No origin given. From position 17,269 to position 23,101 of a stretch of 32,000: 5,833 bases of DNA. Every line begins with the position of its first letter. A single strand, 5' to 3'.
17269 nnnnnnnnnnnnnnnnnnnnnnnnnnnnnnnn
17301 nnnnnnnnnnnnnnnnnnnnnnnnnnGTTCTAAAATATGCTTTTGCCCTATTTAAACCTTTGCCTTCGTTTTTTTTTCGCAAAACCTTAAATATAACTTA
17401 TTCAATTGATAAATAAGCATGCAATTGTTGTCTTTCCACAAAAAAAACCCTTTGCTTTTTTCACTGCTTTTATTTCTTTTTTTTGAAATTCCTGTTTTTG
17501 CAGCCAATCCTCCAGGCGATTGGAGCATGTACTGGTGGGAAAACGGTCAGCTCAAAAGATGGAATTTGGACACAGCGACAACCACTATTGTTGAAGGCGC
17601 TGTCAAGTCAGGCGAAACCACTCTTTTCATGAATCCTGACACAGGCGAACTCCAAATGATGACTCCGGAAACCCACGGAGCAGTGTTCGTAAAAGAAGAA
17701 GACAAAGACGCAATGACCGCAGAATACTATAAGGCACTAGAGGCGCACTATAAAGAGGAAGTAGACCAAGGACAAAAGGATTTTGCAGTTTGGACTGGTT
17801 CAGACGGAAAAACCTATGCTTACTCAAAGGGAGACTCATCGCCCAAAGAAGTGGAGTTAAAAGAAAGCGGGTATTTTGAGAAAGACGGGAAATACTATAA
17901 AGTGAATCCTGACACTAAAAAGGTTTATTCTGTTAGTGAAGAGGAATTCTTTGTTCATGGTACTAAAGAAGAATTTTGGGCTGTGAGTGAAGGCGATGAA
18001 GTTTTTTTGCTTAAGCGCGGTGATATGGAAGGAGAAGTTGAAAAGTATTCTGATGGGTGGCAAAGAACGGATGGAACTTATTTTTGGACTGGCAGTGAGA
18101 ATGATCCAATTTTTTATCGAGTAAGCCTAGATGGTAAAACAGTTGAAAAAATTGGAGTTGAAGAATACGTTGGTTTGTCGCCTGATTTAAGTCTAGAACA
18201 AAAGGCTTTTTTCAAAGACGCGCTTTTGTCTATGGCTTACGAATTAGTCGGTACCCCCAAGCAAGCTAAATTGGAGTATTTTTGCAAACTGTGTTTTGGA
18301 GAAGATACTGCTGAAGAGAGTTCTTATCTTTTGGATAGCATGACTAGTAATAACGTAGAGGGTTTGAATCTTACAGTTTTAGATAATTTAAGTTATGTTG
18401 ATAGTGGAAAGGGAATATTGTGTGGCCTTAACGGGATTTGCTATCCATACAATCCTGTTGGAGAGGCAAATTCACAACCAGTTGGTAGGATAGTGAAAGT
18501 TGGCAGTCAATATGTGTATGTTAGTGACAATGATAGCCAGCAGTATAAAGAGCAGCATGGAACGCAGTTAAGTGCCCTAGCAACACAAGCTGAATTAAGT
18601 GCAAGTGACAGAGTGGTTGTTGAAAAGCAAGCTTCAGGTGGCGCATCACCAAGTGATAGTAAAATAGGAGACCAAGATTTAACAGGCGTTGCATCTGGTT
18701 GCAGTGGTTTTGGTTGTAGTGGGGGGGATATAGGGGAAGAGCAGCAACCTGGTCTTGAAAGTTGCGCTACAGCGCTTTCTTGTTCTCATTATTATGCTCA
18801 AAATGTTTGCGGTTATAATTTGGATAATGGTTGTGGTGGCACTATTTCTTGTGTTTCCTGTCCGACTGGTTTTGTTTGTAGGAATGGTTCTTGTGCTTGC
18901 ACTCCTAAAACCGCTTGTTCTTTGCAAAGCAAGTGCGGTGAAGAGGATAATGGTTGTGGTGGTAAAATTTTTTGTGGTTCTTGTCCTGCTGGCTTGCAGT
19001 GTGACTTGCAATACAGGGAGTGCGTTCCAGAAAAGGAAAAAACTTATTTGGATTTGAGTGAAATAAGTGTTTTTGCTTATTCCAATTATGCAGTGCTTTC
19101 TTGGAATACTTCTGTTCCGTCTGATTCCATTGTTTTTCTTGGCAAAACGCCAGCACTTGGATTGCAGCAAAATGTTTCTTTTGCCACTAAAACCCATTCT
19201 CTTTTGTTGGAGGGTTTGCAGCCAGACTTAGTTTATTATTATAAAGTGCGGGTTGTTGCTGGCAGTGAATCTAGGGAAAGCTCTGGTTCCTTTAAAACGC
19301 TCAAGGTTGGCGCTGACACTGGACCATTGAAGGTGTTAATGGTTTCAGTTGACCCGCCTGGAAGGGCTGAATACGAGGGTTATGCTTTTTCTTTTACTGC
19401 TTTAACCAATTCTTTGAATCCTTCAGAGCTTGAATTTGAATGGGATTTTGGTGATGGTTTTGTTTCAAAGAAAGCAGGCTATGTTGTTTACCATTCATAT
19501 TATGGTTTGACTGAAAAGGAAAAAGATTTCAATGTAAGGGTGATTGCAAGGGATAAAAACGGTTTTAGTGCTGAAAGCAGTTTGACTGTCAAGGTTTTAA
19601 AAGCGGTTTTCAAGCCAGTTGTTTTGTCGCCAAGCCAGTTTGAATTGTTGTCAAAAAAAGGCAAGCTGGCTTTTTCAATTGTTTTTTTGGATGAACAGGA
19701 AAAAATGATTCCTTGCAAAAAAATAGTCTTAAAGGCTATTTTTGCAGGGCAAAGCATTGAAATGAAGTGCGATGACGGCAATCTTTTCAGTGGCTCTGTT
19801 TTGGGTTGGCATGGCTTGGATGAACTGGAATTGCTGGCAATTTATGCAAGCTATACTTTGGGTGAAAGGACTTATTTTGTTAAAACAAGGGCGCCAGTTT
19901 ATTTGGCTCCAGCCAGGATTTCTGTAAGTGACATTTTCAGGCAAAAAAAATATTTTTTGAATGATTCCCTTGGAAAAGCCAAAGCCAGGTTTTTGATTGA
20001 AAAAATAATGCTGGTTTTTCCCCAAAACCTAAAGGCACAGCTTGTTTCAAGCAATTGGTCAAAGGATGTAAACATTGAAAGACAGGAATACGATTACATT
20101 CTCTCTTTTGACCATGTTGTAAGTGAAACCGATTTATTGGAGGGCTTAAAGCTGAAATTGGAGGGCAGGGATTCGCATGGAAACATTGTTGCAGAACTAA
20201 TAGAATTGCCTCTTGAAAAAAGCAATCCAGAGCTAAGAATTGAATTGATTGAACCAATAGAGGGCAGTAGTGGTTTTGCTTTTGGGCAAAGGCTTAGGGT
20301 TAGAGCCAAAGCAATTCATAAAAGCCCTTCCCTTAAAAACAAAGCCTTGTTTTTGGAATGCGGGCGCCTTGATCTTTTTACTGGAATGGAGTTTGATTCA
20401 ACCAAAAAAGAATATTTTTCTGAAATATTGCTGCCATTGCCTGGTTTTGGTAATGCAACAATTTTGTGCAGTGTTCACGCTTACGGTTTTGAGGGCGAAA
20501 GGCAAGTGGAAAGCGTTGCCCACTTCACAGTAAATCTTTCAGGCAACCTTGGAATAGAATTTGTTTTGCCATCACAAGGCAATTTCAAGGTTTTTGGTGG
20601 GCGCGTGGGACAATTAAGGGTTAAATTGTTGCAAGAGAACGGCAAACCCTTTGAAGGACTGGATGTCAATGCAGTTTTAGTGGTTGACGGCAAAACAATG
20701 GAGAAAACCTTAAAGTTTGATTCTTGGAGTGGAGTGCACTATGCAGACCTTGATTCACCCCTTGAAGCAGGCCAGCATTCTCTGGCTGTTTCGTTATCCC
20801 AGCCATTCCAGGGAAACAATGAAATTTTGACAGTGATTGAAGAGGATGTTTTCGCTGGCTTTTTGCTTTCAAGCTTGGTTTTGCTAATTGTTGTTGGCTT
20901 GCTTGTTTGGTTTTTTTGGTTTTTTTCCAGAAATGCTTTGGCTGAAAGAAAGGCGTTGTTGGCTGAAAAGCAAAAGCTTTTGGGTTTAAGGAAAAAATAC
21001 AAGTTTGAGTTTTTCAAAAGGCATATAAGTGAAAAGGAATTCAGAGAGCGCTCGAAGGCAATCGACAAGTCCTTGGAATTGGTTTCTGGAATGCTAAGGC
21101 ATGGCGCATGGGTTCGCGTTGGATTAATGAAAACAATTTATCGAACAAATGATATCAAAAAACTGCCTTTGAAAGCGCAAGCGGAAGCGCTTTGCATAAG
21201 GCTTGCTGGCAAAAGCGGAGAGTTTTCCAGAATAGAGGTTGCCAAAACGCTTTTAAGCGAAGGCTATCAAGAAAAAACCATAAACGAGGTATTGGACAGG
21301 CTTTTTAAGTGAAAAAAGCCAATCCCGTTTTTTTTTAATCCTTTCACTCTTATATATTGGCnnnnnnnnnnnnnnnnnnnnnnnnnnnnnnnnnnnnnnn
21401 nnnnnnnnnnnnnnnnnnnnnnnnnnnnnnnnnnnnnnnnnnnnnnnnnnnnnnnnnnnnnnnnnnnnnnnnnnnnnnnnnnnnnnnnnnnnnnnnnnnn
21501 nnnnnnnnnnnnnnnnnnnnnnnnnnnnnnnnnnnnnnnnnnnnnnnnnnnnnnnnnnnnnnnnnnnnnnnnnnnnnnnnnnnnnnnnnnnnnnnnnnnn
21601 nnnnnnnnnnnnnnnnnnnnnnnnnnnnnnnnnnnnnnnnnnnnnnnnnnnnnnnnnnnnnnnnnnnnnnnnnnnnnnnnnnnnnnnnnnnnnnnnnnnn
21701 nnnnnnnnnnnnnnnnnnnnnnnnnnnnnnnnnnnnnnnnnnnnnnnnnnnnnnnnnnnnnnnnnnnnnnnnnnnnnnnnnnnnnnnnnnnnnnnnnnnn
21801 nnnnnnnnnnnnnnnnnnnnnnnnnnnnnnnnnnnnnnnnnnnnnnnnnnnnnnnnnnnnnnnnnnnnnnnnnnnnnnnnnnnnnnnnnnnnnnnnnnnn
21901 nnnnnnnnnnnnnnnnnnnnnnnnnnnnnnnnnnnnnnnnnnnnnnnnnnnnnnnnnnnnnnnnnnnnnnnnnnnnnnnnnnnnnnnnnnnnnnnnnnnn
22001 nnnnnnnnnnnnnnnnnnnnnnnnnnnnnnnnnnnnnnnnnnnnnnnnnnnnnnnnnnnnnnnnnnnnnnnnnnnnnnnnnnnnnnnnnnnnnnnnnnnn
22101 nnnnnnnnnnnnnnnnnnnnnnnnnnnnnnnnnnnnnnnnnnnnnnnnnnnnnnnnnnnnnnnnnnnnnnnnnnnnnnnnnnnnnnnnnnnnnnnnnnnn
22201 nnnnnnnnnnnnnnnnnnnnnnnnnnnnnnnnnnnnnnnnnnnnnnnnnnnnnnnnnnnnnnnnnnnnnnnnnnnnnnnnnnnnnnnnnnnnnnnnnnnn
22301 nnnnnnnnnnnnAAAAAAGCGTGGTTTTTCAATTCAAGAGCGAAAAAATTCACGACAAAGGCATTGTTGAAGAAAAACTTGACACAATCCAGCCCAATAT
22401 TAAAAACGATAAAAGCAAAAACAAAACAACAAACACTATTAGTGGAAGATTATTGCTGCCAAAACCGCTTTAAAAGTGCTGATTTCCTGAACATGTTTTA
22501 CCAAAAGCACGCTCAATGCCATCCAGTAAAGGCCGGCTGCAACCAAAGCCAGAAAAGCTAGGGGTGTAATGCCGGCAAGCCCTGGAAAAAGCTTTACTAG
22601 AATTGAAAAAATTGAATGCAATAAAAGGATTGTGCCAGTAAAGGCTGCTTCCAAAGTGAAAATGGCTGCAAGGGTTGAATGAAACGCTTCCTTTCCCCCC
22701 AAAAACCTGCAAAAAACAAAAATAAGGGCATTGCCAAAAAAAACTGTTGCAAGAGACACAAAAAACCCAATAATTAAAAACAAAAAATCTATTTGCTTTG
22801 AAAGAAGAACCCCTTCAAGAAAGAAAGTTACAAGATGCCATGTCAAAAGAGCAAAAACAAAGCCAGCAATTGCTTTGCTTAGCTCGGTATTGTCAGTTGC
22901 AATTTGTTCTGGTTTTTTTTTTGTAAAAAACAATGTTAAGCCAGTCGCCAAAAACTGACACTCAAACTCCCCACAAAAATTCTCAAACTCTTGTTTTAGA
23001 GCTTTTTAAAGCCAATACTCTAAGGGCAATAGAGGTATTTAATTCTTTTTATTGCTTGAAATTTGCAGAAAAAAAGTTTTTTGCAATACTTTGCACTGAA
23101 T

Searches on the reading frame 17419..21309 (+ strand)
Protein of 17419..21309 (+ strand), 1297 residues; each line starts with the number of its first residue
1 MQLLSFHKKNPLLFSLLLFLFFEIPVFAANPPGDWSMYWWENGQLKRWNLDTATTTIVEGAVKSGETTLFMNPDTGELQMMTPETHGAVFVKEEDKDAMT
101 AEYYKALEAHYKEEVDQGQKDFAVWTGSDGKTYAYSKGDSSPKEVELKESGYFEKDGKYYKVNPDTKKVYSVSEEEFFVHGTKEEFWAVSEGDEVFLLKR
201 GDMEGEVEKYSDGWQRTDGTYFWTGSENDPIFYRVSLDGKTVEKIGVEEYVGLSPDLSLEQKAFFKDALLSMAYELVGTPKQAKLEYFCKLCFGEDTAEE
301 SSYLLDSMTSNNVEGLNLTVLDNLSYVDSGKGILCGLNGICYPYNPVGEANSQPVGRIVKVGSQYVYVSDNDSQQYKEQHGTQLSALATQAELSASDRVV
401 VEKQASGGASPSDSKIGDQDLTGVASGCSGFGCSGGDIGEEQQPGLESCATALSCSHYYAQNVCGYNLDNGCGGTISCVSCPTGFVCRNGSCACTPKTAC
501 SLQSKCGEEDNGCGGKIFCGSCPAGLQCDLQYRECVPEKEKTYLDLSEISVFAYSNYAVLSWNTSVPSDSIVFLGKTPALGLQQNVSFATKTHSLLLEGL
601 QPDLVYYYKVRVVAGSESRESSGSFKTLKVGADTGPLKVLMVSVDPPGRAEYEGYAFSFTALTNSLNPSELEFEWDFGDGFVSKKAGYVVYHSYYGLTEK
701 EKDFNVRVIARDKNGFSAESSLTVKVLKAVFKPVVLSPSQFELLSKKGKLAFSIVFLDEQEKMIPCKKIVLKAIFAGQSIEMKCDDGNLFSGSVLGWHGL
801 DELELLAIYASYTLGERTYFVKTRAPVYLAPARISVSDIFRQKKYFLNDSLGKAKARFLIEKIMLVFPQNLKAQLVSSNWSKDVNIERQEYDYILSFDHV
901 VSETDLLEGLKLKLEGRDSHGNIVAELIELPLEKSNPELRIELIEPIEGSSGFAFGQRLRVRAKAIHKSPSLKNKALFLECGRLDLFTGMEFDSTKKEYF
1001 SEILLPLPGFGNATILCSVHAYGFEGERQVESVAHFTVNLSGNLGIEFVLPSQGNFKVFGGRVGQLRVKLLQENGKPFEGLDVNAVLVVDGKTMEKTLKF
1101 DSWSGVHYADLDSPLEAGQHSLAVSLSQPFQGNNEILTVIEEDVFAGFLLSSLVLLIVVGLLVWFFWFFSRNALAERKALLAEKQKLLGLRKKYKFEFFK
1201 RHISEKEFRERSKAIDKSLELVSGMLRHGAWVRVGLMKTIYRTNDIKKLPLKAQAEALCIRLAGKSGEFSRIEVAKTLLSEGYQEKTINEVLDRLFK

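Call 59: search_protein_families(library=pfam, proteins=[window:17419-21309:+], max_evalue=0.001)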
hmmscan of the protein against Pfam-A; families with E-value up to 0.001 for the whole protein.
window:17419-21309:+ (1297 aa): 1 family
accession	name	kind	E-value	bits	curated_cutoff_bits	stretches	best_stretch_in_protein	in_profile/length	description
PF18911.6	PKD_4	-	0.00081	19.8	27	1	653-726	16-85/85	PKD domain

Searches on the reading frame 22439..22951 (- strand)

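Call 59: search_protein_families(library=pfam, proteins=[window:22439-22951:-], max_evalue=0.001)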
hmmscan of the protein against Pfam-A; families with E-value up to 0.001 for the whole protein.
window:22439-22951:- (170 aa): 1 family
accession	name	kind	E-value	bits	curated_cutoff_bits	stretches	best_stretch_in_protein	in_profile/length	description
PF04893.22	Yip1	-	6.5e-08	33.1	28.6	1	24-168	21-161/173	Yip1 domain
